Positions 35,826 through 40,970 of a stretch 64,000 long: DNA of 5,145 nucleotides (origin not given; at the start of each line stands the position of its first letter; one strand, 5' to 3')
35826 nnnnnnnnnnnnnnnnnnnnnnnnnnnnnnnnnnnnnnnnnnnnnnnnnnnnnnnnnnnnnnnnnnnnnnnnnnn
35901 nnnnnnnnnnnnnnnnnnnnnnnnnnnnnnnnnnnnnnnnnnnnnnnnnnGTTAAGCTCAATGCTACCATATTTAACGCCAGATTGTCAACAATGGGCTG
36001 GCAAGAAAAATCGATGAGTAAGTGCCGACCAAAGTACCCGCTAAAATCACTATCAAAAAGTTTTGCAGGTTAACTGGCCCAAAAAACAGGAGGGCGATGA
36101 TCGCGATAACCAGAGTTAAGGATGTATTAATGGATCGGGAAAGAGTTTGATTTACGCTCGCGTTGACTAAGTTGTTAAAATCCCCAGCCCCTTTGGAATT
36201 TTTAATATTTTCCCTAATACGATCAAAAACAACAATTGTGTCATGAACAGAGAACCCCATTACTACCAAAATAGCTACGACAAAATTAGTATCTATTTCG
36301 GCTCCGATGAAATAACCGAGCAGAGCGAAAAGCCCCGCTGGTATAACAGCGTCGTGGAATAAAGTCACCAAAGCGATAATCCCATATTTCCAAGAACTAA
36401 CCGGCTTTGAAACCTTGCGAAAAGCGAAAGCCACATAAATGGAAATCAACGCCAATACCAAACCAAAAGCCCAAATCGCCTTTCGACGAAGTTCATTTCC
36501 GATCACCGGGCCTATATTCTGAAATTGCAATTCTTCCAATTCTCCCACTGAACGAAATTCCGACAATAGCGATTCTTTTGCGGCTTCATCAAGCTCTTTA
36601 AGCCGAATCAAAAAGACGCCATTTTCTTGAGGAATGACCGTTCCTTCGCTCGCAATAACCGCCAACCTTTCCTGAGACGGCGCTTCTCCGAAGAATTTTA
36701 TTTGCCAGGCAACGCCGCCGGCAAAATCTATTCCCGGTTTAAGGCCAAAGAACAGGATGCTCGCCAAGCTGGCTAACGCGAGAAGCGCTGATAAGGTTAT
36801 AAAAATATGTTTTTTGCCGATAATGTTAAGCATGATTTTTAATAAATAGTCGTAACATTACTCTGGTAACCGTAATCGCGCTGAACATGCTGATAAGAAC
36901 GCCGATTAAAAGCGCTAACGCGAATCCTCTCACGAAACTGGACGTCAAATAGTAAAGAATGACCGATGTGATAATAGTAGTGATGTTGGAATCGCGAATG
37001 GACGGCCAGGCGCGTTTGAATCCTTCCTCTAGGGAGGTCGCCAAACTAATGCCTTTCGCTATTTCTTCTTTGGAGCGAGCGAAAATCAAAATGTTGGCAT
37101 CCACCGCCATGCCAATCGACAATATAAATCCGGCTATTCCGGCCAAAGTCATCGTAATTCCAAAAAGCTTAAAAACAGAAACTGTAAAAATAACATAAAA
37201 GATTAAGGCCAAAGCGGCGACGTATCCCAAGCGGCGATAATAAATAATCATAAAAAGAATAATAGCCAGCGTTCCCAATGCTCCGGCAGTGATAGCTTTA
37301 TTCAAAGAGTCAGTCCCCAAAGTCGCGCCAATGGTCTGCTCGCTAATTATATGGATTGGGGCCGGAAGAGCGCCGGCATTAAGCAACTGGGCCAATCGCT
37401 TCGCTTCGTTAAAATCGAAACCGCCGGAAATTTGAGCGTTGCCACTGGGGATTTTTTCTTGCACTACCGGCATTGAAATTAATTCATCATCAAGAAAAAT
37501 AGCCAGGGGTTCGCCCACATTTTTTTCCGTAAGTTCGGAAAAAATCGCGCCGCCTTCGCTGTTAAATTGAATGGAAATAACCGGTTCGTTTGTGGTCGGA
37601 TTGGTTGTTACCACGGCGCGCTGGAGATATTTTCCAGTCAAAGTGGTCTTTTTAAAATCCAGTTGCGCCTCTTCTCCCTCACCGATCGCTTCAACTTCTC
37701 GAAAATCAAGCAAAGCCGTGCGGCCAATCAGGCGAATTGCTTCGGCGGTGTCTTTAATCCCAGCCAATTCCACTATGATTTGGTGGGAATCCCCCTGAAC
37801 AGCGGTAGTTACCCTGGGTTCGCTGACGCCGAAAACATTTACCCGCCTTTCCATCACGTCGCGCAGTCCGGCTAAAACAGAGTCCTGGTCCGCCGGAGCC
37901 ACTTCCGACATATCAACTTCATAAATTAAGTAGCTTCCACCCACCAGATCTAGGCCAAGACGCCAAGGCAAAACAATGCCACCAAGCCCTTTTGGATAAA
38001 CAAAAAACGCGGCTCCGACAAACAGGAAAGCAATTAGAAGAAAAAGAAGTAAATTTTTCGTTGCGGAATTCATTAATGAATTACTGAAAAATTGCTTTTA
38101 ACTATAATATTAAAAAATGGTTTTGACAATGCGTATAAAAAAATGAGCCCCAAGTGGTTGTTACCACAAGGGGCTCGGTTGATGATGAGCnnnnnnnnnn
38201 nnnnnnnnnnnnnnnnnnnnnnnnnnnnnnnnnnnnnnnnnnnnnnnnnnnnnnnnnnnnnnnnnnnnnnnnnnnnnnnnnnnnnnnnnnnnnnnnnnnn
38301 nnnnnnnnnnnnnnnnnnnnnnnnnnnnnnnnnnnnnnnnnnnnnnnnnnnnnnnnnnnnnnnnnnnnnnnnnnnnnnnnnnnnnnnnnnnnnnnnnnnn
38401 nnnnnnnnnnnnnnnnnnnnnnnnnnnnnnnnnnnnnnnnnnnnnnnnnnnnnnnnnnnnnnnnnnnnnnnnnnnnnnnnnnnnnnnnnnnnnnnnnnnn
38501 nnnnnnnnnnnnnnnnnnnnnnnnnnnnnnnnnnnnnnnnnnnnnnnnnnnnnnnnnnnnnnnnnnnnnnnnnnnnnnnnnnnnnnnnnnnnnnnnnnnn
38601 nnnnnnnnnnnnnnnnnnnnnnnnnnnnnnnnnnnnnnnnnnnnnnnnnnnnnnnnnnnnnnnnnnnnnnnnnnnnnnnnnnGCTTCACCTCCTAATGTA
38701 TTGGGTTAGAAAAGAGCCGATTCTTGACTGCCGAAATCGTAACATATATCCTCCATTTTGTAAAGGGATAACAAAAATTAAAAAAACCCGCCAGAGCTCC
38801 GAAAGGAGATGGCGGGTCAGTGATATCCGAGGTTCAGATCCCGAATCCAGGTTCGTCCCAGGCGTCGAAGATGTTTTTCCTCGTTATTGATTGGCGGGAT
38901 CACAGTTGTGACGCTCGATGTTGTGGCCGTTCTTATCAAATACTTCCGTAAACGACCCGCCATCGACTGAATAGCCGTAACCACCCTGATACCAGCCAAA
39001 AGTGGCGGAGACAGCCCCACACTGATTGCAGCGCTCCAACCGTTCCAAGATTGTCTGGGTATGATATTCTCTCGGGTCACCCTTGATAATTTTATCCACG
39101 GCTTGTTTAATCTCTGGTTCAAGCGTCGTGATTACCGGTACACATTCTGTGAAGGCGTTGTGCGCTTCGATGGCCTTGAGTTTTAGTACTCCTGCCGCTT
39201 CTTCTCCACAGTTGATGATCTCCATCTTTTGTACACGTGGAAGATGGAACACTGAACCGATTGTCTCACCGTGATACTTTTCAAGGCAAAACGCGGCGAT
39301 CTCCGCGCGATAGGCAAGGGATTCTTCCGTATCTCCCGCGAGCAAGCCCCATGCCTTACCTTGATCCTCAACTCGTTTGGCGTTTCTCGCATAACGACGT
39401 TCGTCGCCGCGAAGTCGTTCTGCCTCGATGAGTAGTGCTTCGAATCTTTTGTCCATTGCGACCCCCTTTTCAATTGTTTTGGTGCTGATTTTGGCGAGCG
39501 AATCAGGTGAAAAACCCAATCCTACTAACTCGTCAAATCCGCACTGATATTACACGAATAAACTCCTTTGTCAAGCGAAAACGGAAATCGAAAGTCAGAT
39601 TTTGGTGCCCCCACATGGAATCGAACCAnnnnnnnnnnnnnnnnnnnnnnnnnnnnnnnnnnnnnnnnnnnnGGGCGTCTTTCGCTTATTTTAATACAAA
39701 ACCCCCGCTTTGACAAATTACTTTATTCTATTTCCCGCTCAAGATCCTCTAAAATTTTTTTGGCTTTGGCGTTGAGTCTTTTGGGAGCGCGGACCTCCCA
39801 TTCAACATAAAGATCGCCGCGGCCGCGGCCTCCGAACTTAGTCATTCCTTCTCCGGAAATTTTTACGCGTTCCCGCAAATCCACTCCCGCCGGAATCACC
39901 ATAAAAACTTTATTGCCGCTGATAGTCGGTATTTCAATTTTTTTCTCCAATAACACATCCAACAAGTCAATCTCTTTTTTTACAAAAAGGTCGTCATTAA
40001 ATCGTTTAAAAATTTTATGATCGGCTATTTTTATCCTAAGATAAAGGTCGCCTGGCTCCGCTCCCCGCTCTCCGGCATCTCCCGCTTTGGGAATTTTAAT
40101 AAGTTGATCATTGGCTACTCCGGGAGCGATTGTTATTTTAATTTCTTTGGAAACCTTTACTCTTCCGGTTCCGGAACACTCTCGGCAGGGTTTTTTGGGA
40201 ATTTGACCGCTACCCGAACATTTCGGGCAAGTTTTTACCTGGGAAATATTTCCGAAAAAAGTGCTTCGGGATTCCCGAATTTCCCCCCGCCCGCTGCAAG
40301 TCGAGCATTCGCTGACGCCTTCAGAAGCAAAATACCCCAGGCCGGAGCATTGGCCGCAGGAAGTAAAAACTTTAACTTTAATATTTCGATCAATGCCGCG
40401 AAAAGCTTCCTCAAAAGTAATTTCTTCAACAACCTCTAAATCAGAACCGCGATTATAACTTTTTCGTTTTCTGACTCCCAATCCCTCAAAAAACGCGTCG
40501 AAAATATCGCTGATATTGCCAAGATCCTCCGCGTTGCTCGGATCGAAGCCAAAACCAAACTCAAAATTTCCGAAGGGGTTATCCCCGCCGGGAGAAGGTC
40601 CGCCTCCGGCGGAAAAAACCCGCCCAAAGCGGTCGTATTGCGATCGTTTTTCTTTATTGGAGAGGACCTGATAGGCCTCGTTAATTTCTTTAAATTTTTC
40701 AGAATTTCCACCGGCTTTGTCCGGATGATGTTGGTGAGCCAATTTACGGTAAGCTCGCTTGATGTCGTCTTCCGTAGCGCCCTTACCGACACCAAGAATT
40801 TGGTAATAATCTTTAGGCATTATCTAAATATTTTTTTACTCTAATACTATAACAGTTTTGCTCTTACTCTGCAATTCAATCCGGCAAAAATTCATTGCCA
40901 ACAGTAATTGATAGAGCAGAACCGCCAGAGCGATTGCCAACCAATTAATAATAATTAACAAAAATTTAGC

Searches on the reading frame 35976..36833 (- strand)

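Call 59: search_protein_families(library=pfam, proteins=[window:35976-36833:-], max_evalue=0.0001)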
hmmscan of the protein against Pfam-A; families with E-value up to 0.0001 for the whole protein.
window:35976-36833:- (286 aa): 1 family
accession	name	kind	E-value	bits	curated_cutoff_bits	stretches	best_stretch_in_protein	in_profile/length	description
PF02355.23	SecD_SecF_C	-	4.8e-53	179.8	20.5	1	94-285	7-186/189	Protein export membrane protein SecD/SecF, C-terminal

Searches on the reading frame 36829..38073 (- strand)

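Call 59: search_protein_families(library=pfam, proteins=[window:36829-38073:-], max_evalue=0.0001)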
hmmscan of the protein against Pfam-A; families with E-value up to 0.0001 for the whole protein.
window:36829-38073:- (415 aa): 4 families
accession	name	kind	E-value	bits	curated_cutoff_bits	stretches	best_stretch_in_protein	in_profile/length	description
PF22599.2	SecDF_P1_head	-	3.6e-32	111.1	27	1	140-238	15-114/114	SecDF, P1 head subdomain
PF21760.3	SecD_1st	-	2.4e-17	62.6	27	1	71-128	5-59/60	Protein translocase subunit SecDF, P1 domain, N-terminal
PF02355.23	SecD_SecF_C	-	4.1e-17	62.6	20.5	1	240-409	13-185/189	Protein export membrane protein SecD/SecF, C-terminal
PF03176.21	MMPL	-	2.5e-08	33.7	20.5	1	264-403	165-295/333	MMPL family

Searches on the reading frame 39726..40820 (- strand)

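Call 60: search_protein_families(library=pfam, proteins=[window:39726-40820:-], max_evalue=0.0001)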
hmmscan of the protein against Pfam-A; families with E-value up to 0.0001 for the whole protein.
window:39726-40820:- (365 aa): 3 families
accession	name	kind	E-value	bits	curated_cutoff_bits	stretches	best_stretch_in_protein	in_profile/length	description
PF01556.23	DnaJ_C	-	2.5e-36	125.5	26.6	1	130-346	3-152/152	DnaJ C terminal domain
PF00226.36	DnaJ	-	1.2e-25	89.8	27.8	1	4-63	1-63/63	DnaJ domain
PF00684.25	DnaJ_CXXCXGXG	-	5.2e-13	49.5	32.7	1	155-219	1-65/65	DnaJ central domain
